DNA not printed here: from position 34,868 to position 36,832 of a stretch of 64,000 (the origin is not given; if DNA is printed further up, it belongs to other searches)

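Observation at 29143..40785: Redox/H2-sensing island: trimeric HydCBA-type hydrogenase bracketed by two different sensory-hydrogenase signalling branches plus Rex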

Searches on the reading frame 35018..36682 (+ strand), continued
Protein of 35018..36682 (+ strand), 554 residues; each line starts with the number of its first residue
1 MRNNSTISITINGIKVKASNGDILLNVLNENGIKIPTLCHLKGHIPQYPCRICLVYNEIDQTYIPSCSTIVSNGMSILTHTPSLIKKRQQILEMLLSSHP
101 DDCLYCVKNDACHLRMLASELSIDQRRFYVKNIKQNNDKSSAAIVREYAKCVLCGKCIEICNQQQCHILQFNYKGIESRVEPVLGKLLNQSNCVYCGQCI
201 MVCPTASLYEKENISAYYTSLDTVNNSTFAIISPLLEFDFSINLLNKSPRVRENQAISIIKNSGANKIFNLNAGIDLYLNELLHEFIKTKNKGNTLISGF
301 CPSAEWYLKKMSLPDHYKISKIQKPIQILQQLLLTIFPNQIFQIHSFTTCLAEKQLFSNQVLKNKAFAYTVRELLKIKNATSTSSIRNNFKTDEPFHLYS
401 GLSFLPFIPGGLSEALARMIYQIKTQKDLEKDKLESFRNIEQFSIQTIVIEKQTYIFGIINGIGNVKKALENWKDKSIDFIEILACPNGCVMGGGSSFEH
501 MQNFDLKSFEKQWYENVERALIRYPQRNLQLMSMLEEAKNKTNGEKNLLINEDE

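Call 10: find_homologous_proteins(query=window:35018-36682:+, max_evalue=1e-20)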
Query window:35018-36682:+ (554 aa): 3218 proteins with E <= 1e-20 among 8000 candidates; the best 120 are listed.
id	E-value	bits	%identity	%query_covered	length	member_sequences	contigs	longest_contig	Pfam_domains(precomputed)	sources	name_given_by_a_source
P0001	0.0e+0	1252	100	100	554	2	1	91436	PF13510.12,PF10588.15,PF02906.20,PF00037.33,PF12838.13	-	-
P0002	2.3e-201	688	56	98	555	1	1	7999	PF13510.12,PF10588.15,PF02906.20,PF00037.33,PF12838.13,PF13237.12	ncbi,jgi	-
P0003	2.1e-198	679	54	100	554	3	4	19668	PF13510.12,PF10588.15,PF02906.20,PF00037.33,PF12838.13,PF22117.3,PF13187.12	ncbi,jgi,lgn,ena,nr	ncbi:MAG TPA: [Fe-Fe] hydrogenase large subunit C-terminal domain-containing protein [Bacteroidales 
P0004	2.0e-197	675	55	98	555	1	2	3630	PF13510.12,PF10588.15,PF02906.20,PF00037.33,PF12838.13,PF22117.3,PF13237.12,PF13187.12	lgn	-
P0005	3.9e-197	674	55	100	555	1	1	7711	PF13510.12,PF10588.15,PF02906.20,PF00037.33,PF12838.13,PF13237.12,PF13187.12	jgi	-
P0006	2.3e-194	665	55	99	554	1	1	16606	PF13510.12,PF10588.15,PF02906.20,PF00037.33,PF12838.13,PF13237.12,PF13187.12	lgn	-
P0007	1.8e-191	656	53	100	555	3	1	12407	PF13510.12,PF10588.15,PF02906.20,PF00037.33,PF12838.13,PF13237.12,PF13187.12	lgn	-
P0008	3.7e-191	655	52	100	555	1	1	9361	PF13510.12,PF10588.15,PF02906.20,PF00037.33,PF12838.13,PF13237.12,PF13187.12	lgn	-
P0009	1.9e-148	514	44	98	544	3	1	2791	PF13510.12,PF10588.15,PF02906.20,PF00037.33,PF12838.13,PF13237.12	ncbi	-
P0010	1.3e-87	313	33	97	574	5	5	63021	PF13510.12,PF10588.15,PF02906.20,PF00111.33,PF02256.23,PF12837.13,PF00037.33,PF13484.12,PF12838.13,PF22117.3,PF13237.12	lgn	-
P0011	3.5e-87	312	33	86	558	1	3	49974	PF13510.12,PF10588.15,PF02906.20,PF00111.33,PF12837.13,PF00037.33,PF12838.13,PF22117.3,PF13237.12,PF13187.12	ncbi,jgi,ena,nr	ncbi:MAG TPA: [Fe-Fe] hydrogenase large subunit C-terminal domain-containing protein [Bacteroidales 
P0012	6.3e-87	311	34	97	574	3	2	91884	PF10588.15,PF00111.33,PF02256.23,PF12837.13,PF12838.13,PF22117.3,PF13510.12,PF02906.20,PF12797.13,PF00037.33,PF13237.12,PF13187.12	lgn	-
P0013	6.8e-87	311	32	97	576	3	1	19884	PF13510.12,PF10588.15,PF02906.20,PF00111.33,PF02256.23,PF12837.13,PF00037.33,PF13484.12,PF12838.13,PF22117.3,PF13237.12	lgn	-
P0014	9.1e-87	310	34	95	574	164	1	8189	PF10588.15,PF00111.33,PF02256.23,PF12837.13,PF12838.13,PF22117.3,PF12800.13,PF13510.12,PF02906.20,PF12797.13,PF00037.33,PF13237.12,PF13183.12,PF13187.12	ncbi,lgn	-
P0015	1.7e-86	309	33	97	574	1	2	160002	PF17179.10,PF10588.15,PF00111.33,PF02256.23,PF12837.13,PF12838.13,PF22117.3,PF13510.12,PF02906.20,PF00037.33,PF13237.12,PF13187.12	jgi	-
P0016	2.9e-86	309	32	96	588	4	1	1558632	PF14697.12,PF10588.15,PF00111.33,PF02256.23,PF12837.13,PF13484.12,PF12838.13,PF22117.3,PF13459.12,PF13510.12,PF02906.20,PF12797.13,PF00037.33,PF13237.12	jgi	jgi:iron-only hydrogenase group A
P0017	3.1e-86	308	33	95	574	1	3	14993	PF13510.12,PF10588.15,PF02906.20,PF00111.33,PF02256.23,PF12837.13,PF00037.33,PF13746.12,PF12838.13,PF22117.3,PF13237.12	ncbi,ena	-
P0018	4.1e-86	308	33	95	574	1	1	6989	PF13510.12,PF10588.15,PF02906.20,PF00111.33,PF02256.23,PF12837.13,PF00037.33,PF13746.12,PF12838.13,PF22117.3,PF13237.12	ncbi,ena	-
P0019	8.5e-86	307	34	86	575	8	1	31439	PF10588.15,PF00111.33,PF02256.23,PF12837.13,PF13484.12,PF12838.13,PF22117.3,PF13510.12,PF02906.20,PF00037.33,PF25160.2,PF13237.12,PF13187.12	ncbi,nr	ncbi:MAG TPA: [FeFe] hydrogenase, group A [Bacteroidales bacterium]|nr:[FeFe] hydrogenase, group A [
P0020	1.1e-85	307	33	94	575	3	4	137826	PF10588.15,PF00111.33,PF02256.23,PF12837.13,PF12838.13,PF22117.3,PF13510.12,PF02906.20,PF00037.33,PF13237.12,PF13183.12,PF13187.12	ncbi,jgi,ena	-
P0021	2.6e-85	305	31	97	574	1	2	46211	PF10588.15,PF00111.33,PF02256.23,PF12837.13,PF13484.12,PF12838.13,PF22117.3,PF13510.12,PF02906.20,PF12797.13,PF00037.33,PF13237.12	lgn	-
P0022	4.0e-85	305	32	97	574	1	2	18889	PF14697.12,PF10588.15,PF00111.33,PF02256.23,PF12837.13,PF13484.12,PF12838.13,PF22117.3,PF13510.12,PF02906.20,PF00037.33,PF13237.12,PF13183.12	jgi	jgi:iron-only hydrogenase group A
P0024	6.4e-85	304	34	86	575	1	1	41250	PF13510.12,PF10588.15,PF02906.20,PF00111.33,PF02256.23,PF12837.13,PF00037.33,PF12838.13,PF22117.3,PF13237.12,PF13183.12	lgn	-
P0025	1.2e-84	303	33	97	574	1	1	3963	PF10588.15,PF00111.33,PF02256.23,PF12837.13,PF13746.12,PF12838.13,PF22117.3,PF13510.12,PF02906.20,PF12797.13,PF00037.33,PF13237.12,PF13183.12,PF13187.12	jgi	jgi:iron-only hydrogenase group A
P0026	1.2e-84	303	32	98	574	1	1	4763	PF10588.15,PF00111.33,PF02256.23,PF12837.13,PF13484.12,PF12838.13,PF22117.3,PF13510.12,PF02906.20,PF12797.13,PF00037.33,PF13237.12,PF13183.12,PF13187.12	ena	-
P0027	1.3e-84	303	33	95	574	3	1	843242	PF10588.15,PF00111.33,PF02256.23,PF12837.13,PF12838.13,PF22117.3,PF13510.12,PF02906.20,PF12797.13,PF00037.33,PF25160.2,PF13237.12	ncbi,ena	-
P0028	1.7e-84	303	33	94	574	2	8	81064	PF17179.10,PF10588.15,PF00111.33,PF02256.23,PF12837.13,PF13746.12,PF12838.13,PF22117.3,PF13510.12,PF02906.20,PF00037.33,PF13237.12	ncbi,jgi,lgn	-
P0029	2.0e-84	303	33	94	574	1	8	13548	PF13510.12,PF10588.15,PF02906.20,PF00111.33,PF02256.23,PF12837.13,PF00037.33,PF12838.13,PF22117.3,PF13237.12,PF13183.12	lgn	-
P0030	2.3e-84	302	34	95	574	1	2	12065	PF10588.15,PF00111.33,PF02256.23,PF12837.13,PF12838.13,PF22117.3,PF13510.12,PF02906.20,PF12797.13,PF00037.33,PF13237.12,PF13183.12,PF13187.12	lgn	-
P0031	4.5e-84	301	32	97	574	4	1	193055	PF13510.12,PF10588.15,PF02906.20,PF00111.33,PF02256.23,PF00037.33,PF12838.13,PF22117.3,PF13237.12,PF13187.12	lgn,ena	-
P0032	5.7e-84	301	33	96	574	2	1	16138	PF10588.15,PF00111.33,PF02256.23,PF12837.13,PF12838.13,PF22117.3,PF13510.12,PF02906.20,PF12797.13,PF00037.33,PF13237.12,PF13183.12,PF13187.12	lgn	-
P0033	5.9e-84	301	33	97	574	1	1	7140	PF10588.15,PF00111.33,PF02256.23,PF12837.13,PF13484.12,PF12838.13,PF22117.3,PF13510.12,PF02906.20,PF00037.33,PF25160.2,PF13237.12,PF13183.12,PF13187.12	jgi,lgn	-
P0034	6.7e-84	301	33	95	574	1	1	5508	PF10588.15,PF00111.33,PF02256.23,PF12837.13,PF13484.12,PF12838.13,PF22117.3,PF13510.12,PF02906.20,PF12797.13,PF00037.33,PF13237.12,PF13183.12,PF13187.12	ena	-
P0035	1.0e-83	300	33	97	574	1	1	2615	PF10588.15,PF00111.33,PF02256.23,PF12837.13,PF13484.12,PF12838.13,PF22117.3,PF13510.12,PF02906.20,PF12797.13,PF00037.33,PF13237.12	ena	-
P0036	1.0e-83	300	32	97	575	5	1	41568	PF14697.12,PF10588.15,PF00111.33,PF02256.23,PF12837.13,PF13484.12,PF12838.13,PF22117.3,PF13510.12,PF02906.20,PF00037.33,PF13237.12,PF13187.12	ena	-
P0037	1.1e-83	300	33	96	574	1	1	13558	PF10588.15,PF00111.33,PF02256.23,PF12837.13,PF13484.12,PF12838.13,PF22117.3,PF13510.12,PF02906.20,PF12797.13,PF00037.33,PF13237.12,PF13183.12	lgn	-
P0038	1.2e-83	300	33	98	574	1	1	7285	PF10588.15,PF00111.33,PF02256.23,PF12837.13,PF12838.13,PF22117.3,PF13510.12,PF02906.20,PF12797.13,PF00037.33,PF13237.12,PF13183.12,PF13187.12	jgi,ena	-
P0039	1.3e-83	300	33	97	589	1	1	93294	PF10588.15,PF00111.33,PF02256.23,PF12837.13,PF12838.13,PF22117.3,PF13510.12,PF02906.20,PF12797.13,PF00037.33,PF13237.12,PF13183.12,PF13187.12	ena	-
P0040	1.7e-83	299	32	96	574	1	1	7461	PF10588.15,PF00111.33,PF02256.23,PF12837.13,PF13484.12,PF12838.13,PF22117.3,PF13510.12,PF02906.20,PF12797.13,PF00037.33,PF13237.12,PF13183.12,PF13187.12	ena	-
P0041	1.9e-83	299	33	96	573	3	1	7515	PF13510.12,PF10588.15,PF02906.20,PF00111.33,PF02256.23,PF12837.13,PF00037.33,PF13484.12,PF12838.13,PF22117.3,PF13237.12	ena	-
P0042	2.4e-83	299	33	94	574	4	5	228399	PF10588.15,PF00111.33,PF02256.23,PF12837.13,PF13484.12,PF12838.13,PF22117.3,PF13510.12,PF02906.20,PF00037.33,PF13237.12,PF13187.12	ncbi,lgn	-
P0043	2.8e-83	299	33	97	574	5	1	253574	PF13510.12,PF10588.15,PF02906.20,PF00111.33,PF02256.23,PF12837.13,PF00037.33,PF12838.13,PF22117.3,PF13237.12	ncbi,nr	ncbi:MAG: (2Fe-2S)-binding protein [Bacteroidales bacterium]|nr:(2Fe-2S)-binding protein [Bacteroida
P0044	4.2e-83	298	33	95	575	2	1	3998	PF14697.12,PF13510.12,PF10588.15,PF02906.20,PF00111.33,PF02256.23,PF12837.13,PF00037.33,PF12838.13,PF22117.3,PF13237.12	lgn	-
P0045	7.7e-83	297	33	96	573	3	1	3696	PF10588.15,PF00111.33,PF02256.23,PF13484.12,PF12838.13,PF22117.3,PF13510.12,PF02906.20,PF00037.33,PF13237.12,PF13183.12,PF13187.12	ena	-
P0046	7.8e-83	297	32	97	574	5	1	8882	PF13510.12,PF10588.15,PF02906.20,PF00111.33,PF02256.23,PF12837.13,PF00037.33,PF12838.13,PF22117.3,PF13237.12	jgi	jgi:iron-only hydrogenase group A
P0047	7.9e-83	297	33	96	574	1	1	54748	PF10588.15,PF00111.33,PF02256.23,PF12837.13,PF13484.12,PF12838.13,PF22117.3,PF13510.12,PF02906.20,PF12797.13,PF00037.33,PF13237.12,PF13187.12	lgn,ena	-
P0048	1.3e-82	296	33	88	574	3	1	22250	PF10588.15,PF00111.33,PF02256.23,PF12837.13,PF13484.12,PF12838.13,PF22117.3,PF13510.12,PF02906.20,PF00037.33,PF13237.12,PF13187.12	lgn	-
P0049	1.5e-82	296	33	95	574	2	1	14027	PF10588.15,PF00111.33,PF02256.23,PF12837.13,PF12838.13,PF22117.3,PF13510.12,PF02906.20,PF12797.13,PF00037.33,PF13237.12,PF13183.12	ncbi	-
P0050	1.8e-82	296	33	95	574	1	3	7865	PF10588.15,PF00111.33,PF02256.23,PF12837.13,PF13484.12,PF12838.13,PF22117.3,PF13510.12,PF02906.20,PF12797.13,PF00037.33,PF13237.12,PF13183.12,PF13187.12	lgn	-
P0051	1.8e-82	296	33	95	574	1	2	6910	PF10588.15,PF00111.33,PF02256.23,PF12837.13,PF13746.12,PF12838.13,PF22117.3,PF13510.12,PF02906.20,PF00037.33,PF25160.2,PF13237.12,PF13183.12,PF13187.12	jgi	jgi:iron-only hydrogenase group A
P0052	1.8e-82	296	34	97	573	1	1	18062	PF14697.12,PF10588.15,PF00111.33,PF02256.23,PF12837.13,PF13484.12,PF12838.13,PF22117.3,PF13510.12,PF02906.20,PF00037.33,PF13237.12,PF13187.12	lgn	-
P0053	2.4e-82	296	32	96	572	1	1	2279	PF10588.15,PF00111.33,PF02256.23,PF12837.13,PF13484.12,PF12838.13,PF22117.3,PF13510.12,PF02906.20,PF12797.13,PF00037.33,PF13237.12,PF13183.12,PF13187.12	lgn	-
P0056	5.0e-82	295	32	95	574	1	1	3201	PF10588.15,PF00111.33,PF02256.23,PF12837.13,PF13746.12,PF13484.12,PF12838.13,PF22117.3,PF13510.12,PF02906.20,PF12797.13,PF00037.33,PF13237.12,PF13183.12,PF13187.12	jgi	jgi:iron-only hydrogenase group A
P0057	6.2e-82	294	33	96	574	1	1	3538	PF10588.15,PF00111.33,PF02256.23,PF12837.13,PF13484.12,PF12838.13,PF22117.3,PF13510.12,PF02906.20,PF12797.13,PF00037.33,PF13237.12,PF13183.12,PF13187.12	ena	-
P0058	6.4e-82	294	32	96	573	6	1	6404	PF13510.12,PF10588.15,PF02906.20,PF00111.33,PF02256.23,PF00037.33,PF13484.12,PF12838.13,PF22117.3,PF13237.12,PF13183.12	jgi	-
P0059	7.4e-82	294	34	96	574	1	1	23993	PF10588.15,PF00111.33,PF02256.23,PF12837.13,PF13484.12,PF12838.13,PF22117.3,PF13510.12,PF02906.20,PF12797.13,PF00037.33,PF25160.2,PF13237.12,PF13183.12,PF13187.12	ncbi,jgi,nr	ncbi:MAG: [FeFe] hydrogenase, group A [Bacteroidales bacterium]|jgi:iron-only hydrogenase group A|nr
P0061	1.2e-81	293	33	95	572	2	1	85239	PF13510.12,PF10588.15,PF02906.20,PF00111.33,PF02256.23,PF12837.13,PF00037.33,PF13484.12,PF12838.13,PF22117.3,PF13237.12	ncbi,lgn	-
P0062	1.4e-81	293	32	98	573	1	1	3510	PF10588.15,PF00111.33,PF02256.23,PF12837.13,PF13484.12,PF12838.13,PF22117.3,PF13459.12,PF13510.12,PF02906.20,PF00037.33,PF13237.12,PF13183.12,PF13187.12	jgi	-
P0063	1.5e-81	293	35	98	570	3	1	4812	PF13510.12,PF10588.15,PF02906.20,PF00111.33,PF02256.23,PF00037.33,PF22117.3,PF25160.2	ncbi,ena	-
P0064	1.6e-81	293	32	97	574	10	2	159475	PF14697.12,PF10588.15,PF00111.33,PF02256.23,PF12837.13,PF13484.12,PF12838.13,PF22117.3,PF13510.12,PF02906.20,PF12797.13,PF00037.33,PF25160.2,PF13237.12,PF13187.12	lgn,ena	-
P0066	1.8e-81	293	32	98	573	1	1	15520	PF10588.15,PF00111.33,PF02256.23,PF12837.13,PF13484.12,PF12838.13,PF22117.3,PF13459.12,PF13510.12,PF02906.20,PF00037.33,PF13237.12,PF13183.12,PF13187.12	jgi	-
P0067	2.3e-81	292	32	86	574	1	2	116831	PF10588.15,PF00111.33,PF02256.23,PF12837.13,PF13746.12,PF12838.13,PF22117.3,PF13510.12,PF02906.20,PF12797.13,PF00037.33,PF13237.12,PF13187.12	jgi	jgi:iron-only hydrogenase group A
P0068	2.3e-81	292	32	98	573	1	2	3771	PF10588.15,PF00111.33,PF02256.23,PF12837.13,PF13484.12,PF12838.13,PF22117.3,PF13459.12,PF13510.12,PF02906.20,PF00037.33,PF13237.12,PF13183.12,PF13187.12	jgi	-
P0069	2.9e-81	292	33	95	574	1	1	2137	PF13510.12,PF10588.15,PF02906.20,PF12797.13,PF00111.33,PF02256.23,PF12837.13,PF00037.33,PF12838.13,PF22117.3,PF13237.12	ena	-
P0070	3.3e-81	292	32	98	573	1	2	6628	PF10588.15,PF00111.33,PF02256.23,PF12837.13,PF13484.12,PF12838.13,PF22117.3,PF13459.12,PF13510.12,PF02906.20,PF00037.33,PF13237.12,PF13183.12,PF13187.12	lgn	-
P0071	4.1e-81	292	33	96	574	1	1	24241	PF13510.12,PF10588.15,PF02906.20,PF00111.33,PF02256.23,PF12837.13,PF00037.33,PF13484.12,PF12838.13,PF22117.3,PF13237.12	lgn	-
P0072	4.2e-81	292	32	96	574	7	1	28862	PF10588.15,PF00111.33,PF02256.23,PF12837.13,PF13484.12,PF12838.13,PF22117.3,PF13510.12,PF02906.20,PF12797.13,PF00037.33,PF25160.2,PF13237.12,PF13183.12,PF13187.12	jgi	-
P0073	4.5e-81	291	33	95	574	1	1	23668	PF10588.15,PF00111.33,PF02256.23,PF12837.13,PF13746.12,PF12838.13,PF22117.3,PF13510.12,PF02906.20,PF12797.13,PF00037.33,PF13237.12,PF13187.12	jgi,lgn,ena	-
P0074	5.1e-81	291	32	95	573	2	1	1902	PF10588.15,PF00111.33,PF02256.23,PF12837.13,PF13746.12,PF13484.12,PF12838.13,PF22117.3,PF13459.12,PF13510.12,PF02906.20,PF12797.13,PF00037.33,PF13237.12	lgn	-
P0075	6.5e-81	291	32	96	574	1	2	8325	PF10588.15,PF00111.33,PF02256.23,PF12837.13,PF13484.12,PF12838.13,PF22117.3,PF13510.12,PF02906.20,PF12797.13,PF00037.33,PF13237.12,PF13187.12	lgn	-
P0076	8.5e-81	291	32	96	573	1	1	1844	PF10588.15,PF00111.33,PF02256.23,PF12837.13,PF12838.13,PF13534.12,PF22117.3,PF13459.12,PF13510.12,PF02906.20,PF00037.33,PF13237.12,PF13183.12,PF13187.12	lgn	-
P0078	9.9e-81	290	32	96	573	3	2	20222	PF10588.15,PF02256.23,PF12837.13,PF13484.12,PF12838.13,PF22117.3,PF13510.12,PF02906.20,PF00037.33,PF25160.2,PF13237.12,PF13183.12,PF13187.12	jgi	jgi:iron-only hydrogenase group A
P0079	1.1e-80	290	33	97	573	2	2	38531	PF14697.12,PF10588.15,PF00111.33,PF02256.23,PF12837.13,PF13484.12,PF12838.13,PF22117.3,PF13510.12,PF02906.20,PF00037.33,PF13237.12,PF13187.12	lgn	-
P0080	1.3e-80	290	34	93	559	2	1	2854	PF10588.15,PF00111.33,PF02256.23,PF12837.13,PF13484.12,PF12838.13,PF22117.3,PF13510.12,PF02906.20,PF12797.13,PF00037.33,PF13237.12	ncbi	-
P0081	1.6e-80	290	33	96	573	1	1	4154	PF10588.15,PF00111.33,PF02256.23,PF12837.13,PF12838.13,PF13534.12,PF22117.3,PF13459.12,PF13510.12,PF02906.20,PF00037.33,PF13237.12,PF13187.12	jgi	jgi:NADH-quinone oxidoreductase subunit G/NADP-reducing hydrogenase subunit HndD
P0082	1.8e-80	289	33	97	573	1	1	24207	PF10588.15,PF00111.33,PF02256.23,PF12837.13,PF13484.12,PF12838.13,PF22117.3,PF13459.12,PF13510.12,PF02906.20,PF12797.13,PF00037.33,PF13237.12,PF13183.12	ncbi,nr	ncbi:MAG: [FeFe] hydrogenase, group A [Bacteroidales bacterium]|nr:[FeFe] hydrogenase, group A [Bact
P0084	2.0e-80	289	32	95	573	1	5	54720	PF10588.15,PF00111.33,PF02256.23,PF12837.13,PF13484.12,PF12838.13,PF22117.3,PF13459.12,PF13510.12,PF02906.20,PF00037.33,PF13237.12,PF13183.12,PF13187.12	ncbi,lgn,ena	-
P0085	2.1e-80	289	32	95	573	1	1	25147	PF10588.15,PF00111.33,PF02256.23,PF12837.13,PF13484.12,PF12838.13,PF22117.3,PF13459.12,PF13510.12,PF02906.20,PF00037.33,PF13237.12,PF13183.12,PF13187.12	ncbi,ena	-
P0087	2.3e-80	289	30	98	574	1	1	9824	PF13510.12,PF10588.15,PF02906.20,PF00111.33,PF02256.23,PF12837.13,PF00037.33,PF13484.12,PF12838.13,PF22117.3,PF13237.12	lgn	-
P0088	2.7e-80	289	30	98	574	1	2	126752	PF14697.12,PF10588.15,PF00111.33,PF02256.23,PF12837.13,PF13484.12,PF12838.13,PF22117.3,PF13510.12,PF02906.20,PF00037.33,PF13237.12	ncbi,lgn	-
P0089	3.2e-80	289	32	94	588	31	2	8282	PF13510.12,PF10588.15,PF02906.20,PF00111.33,PF02256.23,PF12837.13,PF00037.33,PF12838.13,PF22117.3,PF13237.12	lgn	-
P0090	3.3e-80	289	32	98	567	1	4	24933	PF13510.12,PF10588.15,PF02906.20,PF12797.13,PF02256.23,PF12837.13,PF00037.33,PF12838.13,PF22117.3,PF13237.12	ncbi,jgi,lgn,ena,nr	ncbi:MAG TPA: NADH-dependent [FeFe] hydrogenase, group A6 [Elusimicrobiales bacterium]|nr:NADH-depen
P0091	3.3e-80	289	33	96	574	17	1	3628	PF10588.15,PF00111.33,PF02256.23,PF12837.13,PF13484.12,PF12838.13,PF22117.3,PF13510.12,PF02906.20,PF12797.13,PF00037.33,PF25160.2,PF13237.12,PF13183.12,PF13187.12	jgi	-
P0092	3.8e-80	288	32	98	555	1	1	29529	PF13510.12,PF10588.15,PF02906.20,PF12797.13,PF02256.23,PF12837.13,PF00037.33,PF12838.13,PF22117.3,PF13237.12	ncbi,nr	ncbi:MAG TPA: NADH-dependent [FeFe] hydrogenase, group A6, partial [Elusimicrobiales bacterium]|nr:N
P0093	4.3e-80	288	32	97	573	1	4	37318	PF10588.15,PF00111.33,PF02256.23,PF12837.13,PF13484.12,PF12838.13,PF22117.3,PF13510.12,PF02906.20,PF12797.13,PF00037.33,PF13237.12,PF13187.12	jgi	jgi:iron-only hydrogenase group A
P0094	4.5e-80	288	32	97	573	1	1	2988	PF10588.15,PF00111.33,PF02256.23,PF12837.13,PF13484.12,PF12838.13,PF22117.3,PF13510.12,PF02906.20,PF12797.13,PF00037.33,PF13237.12,PF13187.12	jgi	jgi:iron-only hydrogenase group A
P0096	5.0e-80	288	33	95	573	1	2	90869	PF13510.12,PF10588.15,PF02906.20,PF00111.33,PF02256.23,PF12837.13,PF00037.33,PF12838.13,PF22117.3,PF13237.12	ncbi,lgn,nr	ncbi:MAG: (2Fe-2S)-binding protein [Bacteroidales bacterium]|nr:(2Fe-2S)-binding protein [Bacteroida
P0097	5.5e-80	288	33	98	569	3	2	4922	PF14697.12,PF10588.15,PF00111.33,PF02256.23,PF12837.13,PF13484.12,PF12838.13,PF13534.12,PF22117.3,PF13459.12,PF13510.12,PF02906.20,PF00037.33,PF13237.12,PF13183.12,PF13187.12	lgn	-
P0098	5.6e-80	288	32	96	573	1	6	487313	PF14697.12,PF10588.15,PF00111.33,PF02256.23,PF12837.13,PF13484.12,PF12838.13,PF22117.3,PF13510.12,PF02906.20,PF12797.13,PF00037.33,PF25160.2,PF13237.12,PF13183.12,PF13187.12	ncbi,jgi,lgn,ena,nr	ncbi:MAG: ferredoxin [Bacteroidetes bacterium GWF2_33_16]|nr:MAG: ferredoxin [Bacteroidetes bacteriu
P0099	5.7e-80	288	32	96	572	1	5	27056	PF14697.12,PF10588.15,PF00111.33,PF02256.23,PF12837.13,PF13484.12,PF12838.13,PF22117.3,PF13510.12,PF02906.20,PF12797.13,PF00037.33,PF13237.12,PF13183.12,PF13187.12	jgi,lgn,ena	-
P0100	5.8e-80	288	33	98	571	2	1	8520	PF13510.12,PF10588.15,PF02906.20,PF00111.33,PF02256.23,PF12837.13,PF12838.13,PF22117.3,PF13237.12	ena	-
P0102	9.5e-80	287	31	96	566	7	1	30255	PF14697.12,PF10588.15,PF00111.33,PF02256.23,PF12837.13,PF13484.12,PF12838.13,PF22117.3,PF13510.12,PF02906.20,PF12797.13,PF00037.33,PF25160.2,PF13237.12,PF13187.12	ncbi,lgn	ncbi:MAG: [Fe-Fe] hydrogenase large subunit C-terminal domain-containing protein [Bacteroidota bacte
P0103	1.1e-79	287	32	97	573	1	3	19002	PF10588.15,PF00111.33,PF02256.23,PF12837.13,PF13484.12,PF12838.13,PF22117.3,PF13459.12,PF13510.12,PF02906.20,PF12797.13,PF00037.33,PF13237.12,PF13183.12,PF13187.12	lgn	-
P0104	1.4e-79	287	32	97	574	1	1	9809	PF14697.12,PF10588.15,PF02256.23,PF12837.13,PF13484.12,PF12838.13,PF22117.3,PF13510.12,PF02906.20,PF00037.33,PF25160.2,PF13237.12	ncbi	-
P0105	1.4e-79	287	32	96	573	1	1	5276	PF10588.15,PF00111.33,PF02256.23,PF12837.13,PF13484.12,PF12838.13,PF22117.3,PF13459.12,PF13510.12,PF02906.20,PF00037.33,PF13237.12,PF13187.12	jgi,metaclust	metaclust:\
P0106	1.6e-79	286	31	98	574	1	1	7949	PF14697.12,PF13510.12,PF10588.15,PF02906.20,PF02256.23,PF12837.13,PF00037.33,PF12838.13,PF22117.3,PF25160.2,PF13237.12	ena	-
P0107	2.1e-79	286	32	96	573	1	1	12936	PF10588.15,PF00111.33,PF02256.23,PF12837.13,PF13484.12,PF12838.13,PF22117.3,PF13459.12,PF13510.12,PF02906.20,PF00037.33,PF13237.12,PF13187.12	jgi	-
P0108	2.1e-79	286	31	96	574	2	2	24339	PF14697.12,PF10588.15,PF00111.33,PF02256.23,PF12837.13,PF12838.13,PF22117.3,PF13510.12,PF02906.20,PF12797.13,PF00037.33,PF25160.2,PF13237.12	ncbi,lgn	ncbi:MAG: [FeFe] hydrogenase, group A [Bacteroidales bacterium]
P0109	2.6e-79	286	33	96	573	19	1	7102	PF10588.15,PF00111.33,PF02256.23,PF12837.13,PF13484.12,PF12838.13,PF22117.3,PF13510.12,PF02906.20,PF00037.33,PF13237.12,PF13183.12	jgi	-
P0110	2.8e-79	286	32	95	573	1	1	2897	PF17179.10,PF13510.12,PF10588.15,PF02906.20,PF00111.33,PF02256.23,PF12837.13,PF00037.33,PF12838.13,PF22117.3,PF13237.12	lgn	-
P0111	3.5e-79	285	32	96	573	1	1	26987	PF10588.15,PF00111.33,PF02256.23,PF12837.13,PF13484.12,PF12838.13,PF22117.3,PF13459.12,PF13510.12,PF02906.20,PF00037.33,PF13237.12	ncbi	-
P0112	4.2e-79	285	33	95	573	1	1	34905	PF10588.15,PF00111.33,PF02256.23,PF12837.13,PF13484.12,PF12838.13,PF22117.3,PF13510.12,PF02906.20,PF00037.33,PF13237.12,PF13187.12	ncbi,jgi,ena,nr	ncbi:MAG: ferredoxin [Bacteroidetes bacterium]|nr:MAG: ferredoxin [Bacteroidota bacterium]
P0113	4.8e-79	285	32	98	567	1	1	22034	PF13510.12,PF10588.15,PF02906.20,PF02256.23,PF12837.13,PF00037.33,PF12838.13,PF22117.3,PF13237.12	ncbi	ncbi:MAG: NADH-dependent [FeFe] hydrogenase, group A6 [Elusimicrobiales bacterium]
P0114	6.0e-79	284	32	97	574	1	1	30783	PF10588.15,PF00111.33,PF02256.23,PF12837.13,PF13484.12,PF12838.13,PF22117.3,PF13510.12,PF02906.20,PF12797.13,PF00037.33,PF13237.12,PF13187.12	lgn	-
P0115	6.7e-79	284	33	96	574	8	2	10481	PF14697.12,PF10588.15,PF00111.33,PF02256.23,PF12837.13,PF13484.12,PF12838.13,PF22117.3,PF13510.12,PF02906.20,PF00037.33,PF13237.12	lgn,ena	-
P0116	8.5e-79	284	32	95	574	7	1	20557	PF13510.12,PF10588.15,PF02906.20,PF00111.33,PF02256.23,PF12837.13,PF00037.33,PF12838.13,PF22117.3,PF13237.12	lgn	-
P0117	9.6e-79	284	32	96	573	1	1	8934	PF14697.12,PF10588.15,PF00111.33,PF02256.23,PF12837.13,PF12838.13,PF22117.3,PF13459.12,PF13510.12,PF02906.20,PF00037.33,PF13237.12,PF13187.12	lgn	-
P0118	1.0e-78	284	33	96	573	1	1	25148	PF10588.15,PF00111.33,PF02256.23,PF12837.13,PF12838.13,PF22117.3,PF13510.12,PF02906.20,PF12797.13,PF00037.33,PF25160.2,PF13237.12,PF13187.12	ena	-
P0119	1.1e-78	284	31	97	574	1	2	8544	PF14697.12,PF10588.15,PF02256.23,PF12837.13,PF13484.12,PF12838.13,PF22117.3,PF13510.12,PF02906.20,PF00037.33,PF25160.2,PF13237.12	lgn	-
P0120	1.1e-78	283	31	96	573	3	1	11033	PF10588.15,PF00111.33,PF02256.23,PF12837.13,PF13484.12,PF12838.13,PF22117.3,PF13459.12,PF13510.12,PF02906.20,PF00037.33,PF13237.12,PF13187.12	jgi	jgi:iron-only hydrogenase group A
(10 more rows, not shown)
